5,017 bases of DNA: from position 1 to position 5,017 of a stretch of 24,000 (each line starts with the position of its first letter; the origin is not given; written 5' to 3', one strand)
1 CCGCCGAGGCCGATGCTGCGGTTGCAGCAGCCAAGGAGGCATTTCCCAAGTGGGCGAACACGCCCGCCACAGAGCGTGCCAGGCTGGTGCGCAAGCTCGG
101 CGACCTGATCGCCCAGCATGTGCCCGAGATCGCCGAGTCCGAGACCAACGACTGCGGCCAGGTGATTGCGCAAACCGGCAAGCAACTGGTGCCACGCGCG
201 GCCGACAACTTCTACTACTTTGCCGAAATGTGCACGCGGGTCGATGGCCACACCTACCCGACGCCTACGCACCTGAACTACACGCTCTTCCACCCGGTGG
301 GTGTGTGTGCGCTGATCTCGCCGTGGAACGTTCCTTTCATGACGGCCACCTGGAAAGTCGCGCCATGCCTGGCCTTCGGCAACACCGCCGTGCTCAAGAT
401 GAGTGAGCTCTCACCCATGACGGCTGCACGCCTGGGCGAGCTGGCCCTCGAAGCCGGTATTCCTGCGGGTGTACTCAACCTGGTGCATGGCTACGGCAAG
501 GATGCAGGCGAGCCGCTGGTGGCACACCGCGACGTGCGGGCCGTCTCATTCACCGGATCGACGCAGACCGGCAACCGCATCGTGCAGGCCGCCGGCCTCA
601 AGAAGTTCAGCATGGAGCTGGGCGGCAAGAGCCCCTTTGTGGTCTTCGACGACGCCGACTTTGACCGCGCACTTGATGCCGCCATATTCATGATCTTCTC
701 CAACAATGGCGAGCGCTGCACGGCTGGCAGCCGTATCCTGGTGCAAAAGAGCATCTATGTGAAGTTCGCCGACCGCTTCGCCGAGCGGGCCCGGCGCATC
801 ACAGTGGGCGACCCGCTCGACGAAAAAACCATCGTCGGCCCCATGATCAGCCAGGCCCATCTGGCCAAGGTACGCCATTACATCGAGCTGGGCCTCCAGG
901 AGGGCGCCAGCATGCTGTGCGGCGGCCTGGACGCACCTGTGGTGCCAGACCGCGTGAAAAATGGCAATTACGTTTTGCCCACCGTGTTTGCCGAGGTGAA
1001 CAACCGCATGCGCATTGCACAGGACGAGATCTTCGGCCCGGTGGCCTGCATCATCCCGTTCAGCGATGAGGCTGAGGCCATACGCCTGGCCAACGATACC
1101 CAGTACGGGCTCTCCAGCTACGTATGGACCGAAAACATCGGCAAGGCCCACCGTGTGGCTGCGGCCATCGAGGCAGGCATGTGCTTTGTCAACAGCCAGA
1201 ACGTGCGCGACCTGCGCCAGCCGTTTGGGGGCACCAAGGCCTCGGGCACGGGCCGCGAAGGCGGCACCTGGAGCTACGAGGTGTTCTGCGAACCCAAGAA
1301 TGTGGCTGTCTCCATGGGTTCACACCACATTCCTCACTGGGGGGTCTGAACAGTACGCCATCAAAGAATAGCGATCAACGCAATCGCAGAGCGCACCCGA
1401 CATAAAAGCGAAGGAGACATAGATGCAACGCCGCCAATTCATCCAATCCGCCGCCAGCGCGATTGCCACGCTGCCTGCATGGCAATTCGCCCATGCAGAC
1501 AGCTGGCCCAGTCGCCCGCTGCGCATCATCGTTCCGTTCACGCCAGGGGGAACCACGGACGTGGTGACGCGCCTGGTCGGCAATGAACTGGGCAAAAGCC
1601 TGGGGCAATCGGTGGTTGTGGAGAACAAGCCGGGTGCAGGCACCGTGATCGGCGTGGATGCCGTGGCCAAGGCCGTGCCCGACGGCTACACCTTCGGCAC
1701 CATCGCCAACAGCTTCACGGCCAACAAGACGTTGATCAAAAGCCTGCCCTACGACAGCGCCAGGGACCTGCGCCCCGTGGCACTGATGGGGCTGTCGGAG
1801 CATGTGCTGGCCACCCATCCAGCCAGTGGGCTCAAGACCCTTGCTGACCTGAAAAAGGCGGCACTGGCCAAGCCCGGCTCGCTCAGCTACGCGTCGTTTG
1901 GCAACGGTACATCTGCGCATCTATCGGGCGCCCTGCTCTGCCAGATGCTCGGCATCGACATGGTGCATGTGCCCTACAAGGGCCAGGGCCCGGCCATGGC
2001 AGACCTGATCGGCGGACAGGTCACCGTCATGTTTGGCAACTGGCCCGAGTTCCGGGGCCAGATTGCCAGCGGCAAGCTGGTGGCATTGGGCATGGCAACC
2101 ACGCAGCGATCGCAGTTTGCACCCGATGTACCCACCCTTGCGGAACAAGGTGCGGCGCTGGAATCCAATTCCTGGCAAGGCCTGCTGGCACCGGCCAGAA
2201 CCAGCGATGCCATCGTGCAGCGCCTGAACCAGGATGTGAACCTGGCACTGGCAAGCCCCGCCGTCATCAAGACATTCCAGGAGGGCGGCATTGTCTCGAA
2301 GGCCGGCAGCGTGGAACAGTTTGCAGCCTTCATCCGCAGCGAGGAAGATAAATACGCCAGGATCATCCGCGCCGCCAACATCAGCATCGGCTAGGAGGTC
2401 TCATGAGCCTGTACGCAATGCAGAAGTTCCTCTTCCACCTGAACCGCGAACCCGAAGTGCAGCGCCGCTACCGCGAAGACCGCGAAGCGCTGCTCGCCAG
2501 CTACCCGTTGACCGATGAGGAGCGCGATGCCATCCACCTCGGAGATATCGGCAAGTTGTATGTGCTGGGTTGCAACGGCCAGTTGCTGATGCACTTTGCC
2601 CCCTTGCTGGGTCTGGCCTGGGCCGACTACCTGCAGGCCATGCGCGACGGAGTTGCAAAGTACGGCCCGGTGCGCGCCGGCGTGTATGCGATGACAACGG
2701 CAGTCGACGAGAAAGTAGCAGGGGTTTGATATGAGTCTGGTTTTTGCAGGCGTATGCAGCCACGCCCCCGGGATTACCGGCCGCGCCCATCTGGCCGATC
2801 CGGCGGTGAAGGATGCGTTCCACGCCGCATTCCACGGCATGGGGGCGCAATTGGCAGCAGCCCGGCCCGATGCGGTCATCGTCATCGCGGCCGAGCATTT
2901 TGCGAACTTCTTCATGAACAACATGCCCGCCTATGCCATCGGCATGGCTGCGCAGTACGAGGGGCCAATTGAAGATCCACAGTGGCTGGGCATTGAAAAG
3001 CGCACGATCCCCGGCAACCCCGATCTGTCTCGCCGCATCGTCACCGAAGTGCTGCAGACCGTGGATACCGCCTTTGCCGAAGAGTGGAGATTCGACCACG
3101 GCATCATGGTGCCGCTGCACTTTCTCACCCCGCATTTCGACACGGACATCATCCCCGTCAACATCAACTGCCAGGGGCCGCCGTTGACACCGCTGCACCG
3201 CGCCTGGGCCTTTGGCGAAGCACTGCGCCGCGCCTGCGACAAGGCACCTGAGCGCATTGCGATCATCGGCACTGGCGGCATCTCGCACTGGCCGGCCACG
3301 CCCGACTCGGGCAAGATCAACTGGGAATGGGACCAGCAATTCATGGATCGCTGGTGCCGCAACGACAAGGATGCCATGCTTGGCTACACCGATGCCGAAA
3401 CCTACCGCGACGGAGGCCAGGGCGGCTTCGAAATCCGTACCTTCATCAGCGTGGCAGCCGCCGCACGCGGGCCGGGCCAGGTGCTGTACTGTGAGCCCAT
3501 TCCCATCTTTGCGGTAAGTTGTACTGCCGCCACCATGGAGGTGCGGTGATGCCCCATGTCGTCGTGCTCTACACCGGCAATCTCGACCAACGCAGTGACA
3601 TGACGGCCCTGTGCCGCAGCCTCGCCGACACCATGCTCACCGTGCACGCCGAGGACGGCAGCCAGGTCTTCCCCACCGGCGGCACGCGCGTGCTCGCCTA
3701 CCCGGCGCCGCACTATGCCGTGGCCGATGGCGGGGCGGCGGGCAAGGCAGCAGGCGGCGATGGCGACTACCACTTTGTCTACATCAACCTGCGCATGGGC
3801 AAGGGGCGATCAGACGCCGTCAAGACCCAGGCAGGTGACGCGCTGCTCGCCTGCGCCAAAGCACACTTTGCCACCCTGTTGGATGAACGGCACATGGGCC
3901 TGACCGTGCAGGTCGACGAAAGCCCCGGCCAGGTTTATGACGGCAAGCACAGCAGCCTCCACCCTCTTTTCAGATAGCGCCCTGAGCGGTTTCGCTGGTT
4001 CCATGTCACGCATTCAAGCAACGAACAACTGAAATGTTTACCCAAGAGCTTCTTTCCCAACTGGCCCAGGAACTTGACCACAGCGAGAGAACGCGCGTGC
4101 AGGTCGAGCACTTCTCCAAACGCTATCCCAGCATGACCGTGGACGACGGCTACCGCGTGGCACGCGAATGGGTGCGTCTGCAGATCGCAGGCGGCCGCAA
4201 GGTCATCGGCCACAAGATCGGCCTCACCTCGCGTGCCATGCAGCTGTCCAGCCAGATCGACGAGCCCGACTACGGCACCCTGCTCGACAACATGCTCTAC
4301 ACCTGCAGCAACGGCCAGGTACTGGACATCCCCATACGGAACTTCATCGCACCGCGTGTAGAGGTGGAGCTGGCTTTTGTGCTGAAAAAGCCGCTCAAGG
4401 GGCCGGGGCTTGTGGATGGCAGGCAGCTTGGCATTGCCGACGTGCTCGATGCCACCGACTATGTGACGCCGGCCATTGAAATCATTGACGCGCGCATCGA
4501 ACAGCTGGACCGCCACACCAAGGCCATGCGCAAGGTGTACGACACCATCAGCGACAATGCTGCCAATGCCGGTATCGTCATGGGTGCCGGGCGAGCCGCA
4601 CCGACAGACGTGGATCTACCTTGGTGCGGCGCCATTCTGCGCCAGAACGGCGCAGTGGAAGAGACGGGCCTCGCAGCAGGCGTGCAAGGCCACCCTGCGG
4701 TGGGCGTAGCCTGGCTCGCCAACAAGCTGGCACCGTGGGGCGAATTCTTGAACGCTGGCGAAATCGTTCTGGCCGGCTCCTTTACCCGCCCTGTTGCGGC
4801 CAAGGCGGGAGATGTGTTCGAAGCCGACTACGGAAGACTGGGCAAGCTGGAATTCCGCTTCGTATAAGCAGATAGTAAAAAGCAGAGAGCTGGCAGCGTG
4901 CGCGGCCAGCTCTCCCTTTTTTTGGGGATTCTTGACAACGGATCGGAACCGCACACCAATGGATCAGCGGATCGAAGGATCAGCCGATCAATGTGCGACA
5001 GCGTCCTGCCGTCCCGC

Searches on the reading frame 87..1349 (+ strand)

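Call 9: search_protein_families(library=pfam, proteins=[window:87-1349:+])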
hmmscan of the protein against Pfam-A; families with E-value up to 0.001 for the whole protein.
window:87-1349:+ (420 aa): 1 family
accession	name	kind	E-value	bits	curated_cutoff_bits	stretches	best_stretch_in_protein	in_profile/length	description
PF00171.27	Aldedh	-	5.9e-154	513.4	23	1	1-406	57-461/461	Aldehyde dehydrogenase family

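Call 63: search_protein_families(library=ncbifam, proteins=[window:87-1349:+], max_evalue=1e-10)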
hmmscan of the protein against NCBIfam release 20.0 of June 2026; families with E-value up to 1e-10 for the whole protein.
window:87-1349:+ (420 aa): 39 families (the best 25 are shown)
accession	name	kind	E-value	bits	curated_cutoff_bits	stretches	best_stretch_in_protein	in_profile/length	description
TIGR02299.1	HpaE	equivalog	1.4e-214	713.2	638.35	1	2-419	67-487/488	5-carboxymethyl-2-hydroxymuconate semialdehyde dehydrogenase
TIGR01804.1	BADH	equivalog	1.6e-130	435.7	668.6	1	2-401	64-464/467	betaine-aldehyde dehydrogenase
NF009725.0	PRK13252.1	equivalog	1.1e-127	426.5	593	1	2-413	73-484/488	betaine-aldehyde dehydrogenase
TIGR03216.1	OH_muco_semi_DH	equivalog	2.1e-127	425.7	693.25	1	3-409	67-480/481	2-hydroxymuconic semialdehyde dehydrogenase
NF045735.1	PaDhStyDPseudo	equivalog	1.5e-111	373.5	850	1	3-408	72-481/483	phenylacetaldehyde dehydrogenase StyD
NF045736.1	PaDhStyDRhodo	equivalog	1.6e-111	373.2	800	1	2-408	70-477/479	phenylacetaldehyde dehydrogenase StyD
NF010000.0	PRK13473.1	subfamily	2e-111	372.9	615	1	2-408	68-472/475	aminobutyraldehyde dehydrogenase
NF042993.1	AlphKGSA_gudD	equivalog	2.1e-104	349.9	770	1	3-408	72-480/481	alpha-ketoglutaric semialdehyde dehydrogenase GucD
TIGR01780.1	SSADH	subfamily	3.6e-104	349.1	646.35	1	2-402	48-446/448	succinate-semialdehyde dehydrogenase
NF007352.0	PRK09847.1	equivalog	1.2e-102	344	850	1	2-410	88-493/495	aldehyde dehydrogenase PuuC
NF050026.1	AcaldDHExaC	equivalog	5.6e-100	335.3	900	1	2-412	82-497/503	acetaldehyde dehydrogenase ExaC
NF052305.1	DioxValDhHalo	equivalog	1.9e-95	320.5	750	1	2-404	72-477/483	2,5-dioxovalerate dehydrogenase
NF040648.1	lactal_redase_Meth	equivalog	8.2e-94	315.2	650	1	8-408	68-462/463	lactaldehyde dehydrogenase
NF008415.0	PRK11241.1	equivalog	6.1e-92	308.8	828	1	2-409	77-481/482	NADP-dependent succinate-semialdehyde dehydrogenase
TIGR03374.1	ABALDH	equivalog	9e-90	301.7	909.3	1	3-398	68-461/472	aminobutyraldehyde dehydrogenase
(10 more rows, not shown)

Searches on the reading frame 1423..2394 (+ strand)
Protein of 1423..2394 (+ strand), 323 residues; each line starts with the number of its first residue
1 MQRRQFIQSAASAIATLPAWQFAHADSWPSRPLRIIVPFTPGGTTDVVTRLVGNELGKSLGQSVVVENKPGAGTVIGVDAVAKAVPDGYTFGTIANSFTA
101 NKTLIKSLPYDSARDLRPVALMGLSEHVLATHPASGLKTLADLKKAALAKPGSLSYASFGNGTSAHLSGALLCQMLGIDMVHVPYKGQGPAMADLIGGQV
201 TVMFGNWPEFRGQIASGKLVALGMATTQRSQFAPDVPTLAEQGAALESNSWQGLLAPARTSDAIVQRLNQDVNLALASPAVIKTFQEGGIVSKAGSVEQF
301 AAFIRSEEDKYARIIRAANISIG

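Call 9: search_protein_families(library=pfam, proteins=[window:1423-2394:+])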
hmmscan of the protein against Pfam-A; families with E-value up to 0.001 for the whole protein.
window:1423-2394:+ (323 aa): 1 family
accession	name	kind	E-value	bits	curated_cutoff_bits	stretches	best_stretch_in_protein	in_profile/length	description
PF03401.19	TctC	-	2.6e-71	240.8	27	1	48-319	1-273/274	Tripartite tricarboxylate transporter family receptor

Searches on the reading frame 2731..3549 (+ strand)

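Call 9: search_protein_families(library=pfam, proteins=[window:2731-3549:+])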
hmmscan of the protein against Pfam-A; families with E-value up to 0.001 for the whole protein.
window:2731-3549:+ (272 aa): 1 family
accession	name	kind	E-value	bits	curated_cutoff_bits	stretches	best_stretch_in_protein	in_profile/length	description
PF02900.23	LigB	-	1e-31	110.5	26.3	1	10-256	6-260/269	Catalytic LigB subunit of aromatic ring-opening dioxygenase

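Call 63: search_protein_families(library=ncbifam, proteins=[window:2731-3549:+], max_evalue=1e-10)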
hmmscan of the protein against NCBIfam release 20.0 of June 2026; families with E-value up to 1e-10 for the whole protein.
window:2731-3549:+ (272 aa): 10 families
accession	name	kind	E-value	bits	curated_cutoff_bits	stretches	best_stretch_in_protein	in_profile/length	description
NF009901.0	PRK13364.1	subfamily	1.1e-38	133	290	1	6-251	7-256/279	class III extradiol dioxygenase family protein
NF009913.0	PRK13373.1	equivalog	1.4e-35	123.2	462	1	4-189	4-195/344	putative dioxygenase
NF009909.0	PRK13370.1-3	subfamily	1e-31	110.4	286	1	9-192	8-183/286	3-carboxyethylcatechol 2,3-dioxygenase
NF009908.0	PRK13370.1-2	equivalog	6e-31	108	467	1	10-192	9-185/314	3-carboxyethylcatechol 2,3-dioxygenase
NF009910.0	PRK13370.1-4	equivalog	1e-30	107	291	1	9-191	8-184/312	3-carboxyethylcatechol 2,3-dioxygenase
NF009902.0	PRK13365.1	subfamily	4.3e-30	104.7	299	1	4-246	4-252/298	class III extradiol dioxygenase family protein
NF009904.0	PRK13367.1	equivalog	1.6e-28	99.9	412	1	9-241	10-247/426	gallate dioxygenase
NF009903.0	PRK13366.1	subfamily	5.3e-28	98.1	317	1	7-240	7-246/284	class III extradiol dioxygenase subunit beta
NF009912.0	PRK13372.1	equivalog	8.2e-25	87.6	837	1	10-239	158-392/443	protocatechuate 4,5-dioxygenase subunit alpha/beta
NF009907.0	PRK13370.1-1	equivalog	8e-20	71.1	549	1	26-196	23-189/314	3-carboxyethylcatechol 2,3-dioxygenase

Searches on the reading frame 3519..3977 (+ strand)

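Call 9: search_protein_families(library=pfam, proteins=[window:3519-3977:+])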
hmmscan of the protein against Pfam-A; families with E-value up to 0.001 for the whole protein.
window:3519-3977:+ (152 aa): 1 family
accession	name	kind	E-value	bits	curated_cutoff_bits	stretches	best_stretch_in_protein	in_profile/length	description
PF02962.20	CHMI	-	6e-33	114.3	26.5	1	12-151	1-124/124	5-carboxymethyl-2-hydroxymuconate isomerase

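Call 63: search_protein_families(library=ncbifam, proteins=[window:3519-3977:+], max_evalue=1e-10)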
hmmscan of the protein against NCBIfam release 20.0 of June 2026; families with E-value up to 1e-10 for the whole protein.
window:3519-3977:+ (152 aa): 1 family
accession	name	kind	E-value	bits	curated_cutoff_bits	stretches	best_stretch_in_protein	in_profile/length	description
NF011605.0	PRK15031.1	equivalog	2.5e-14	53.8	215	1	11-152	1-126/126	5-carboxymethyl-2-hydroxymuconate Delta-isomerase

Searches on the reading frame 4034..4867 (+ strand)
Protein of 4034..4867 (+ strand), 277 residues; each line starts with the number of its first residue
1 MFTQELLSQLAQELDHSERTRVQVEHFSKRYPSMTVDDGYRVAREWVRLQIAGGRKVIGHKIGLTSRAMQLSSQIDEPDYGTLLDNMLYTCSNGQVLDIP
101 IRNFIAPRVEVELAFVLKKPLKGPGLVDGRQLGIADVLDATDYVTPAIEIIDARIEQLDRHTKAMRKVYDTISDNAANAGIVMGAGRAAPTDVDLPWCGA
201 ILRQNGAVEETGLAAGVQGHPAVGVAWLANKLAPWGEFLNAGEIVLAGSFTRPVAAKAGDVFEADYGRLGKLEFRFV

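Call 9: search_protein_families(library=pfam, proteins=[window:4034-4867:+])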
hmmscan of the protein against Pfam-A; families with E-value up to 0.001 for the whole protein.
window:4034-4867:+ (277 aa): 1 family
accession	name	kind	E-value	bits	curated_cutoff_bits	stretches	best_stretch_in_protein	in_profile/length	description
PF01557.24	FAA_hydrolase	-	2.1e-06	28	23.9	1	94-276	39-213/214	Fumarylacetoacetate (FAA) hydrolase C-terminal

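Call 63: search_protein_families(library=ncbifam, proteins=[window:4034-4867:+], max_evalue=1e-10)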
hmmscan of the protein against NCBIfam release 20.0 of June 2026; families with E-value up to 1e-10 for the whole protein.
window:4034-4867:+ (277 aa): 4 families
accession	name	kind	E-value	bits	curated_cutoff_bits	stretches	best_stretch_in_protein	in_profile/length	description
TIGR02312.1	HpaH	equivalog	8.7e-128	425.5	351.5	1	1-277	1-267/267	2-oxo-hept-4-ene-1,7-dioate hydratase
TIGR03220.1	catechol_dmpE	equivalog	1.1e-59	201.9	408.8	1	8-276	3-255/255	2-oxopent-4-enoate hydratase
TIGR03218.1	catechol_dmpH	equivalog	1.3e-54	185.4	350.55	1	3-276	6-263/263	2-oxo-3-hexenedioate decarboxylase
NF008461.0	PRK11342.1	equivalog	3.3e-43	147.9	350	1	3-276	2-259/269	2-keto-4-pentenoate hydratase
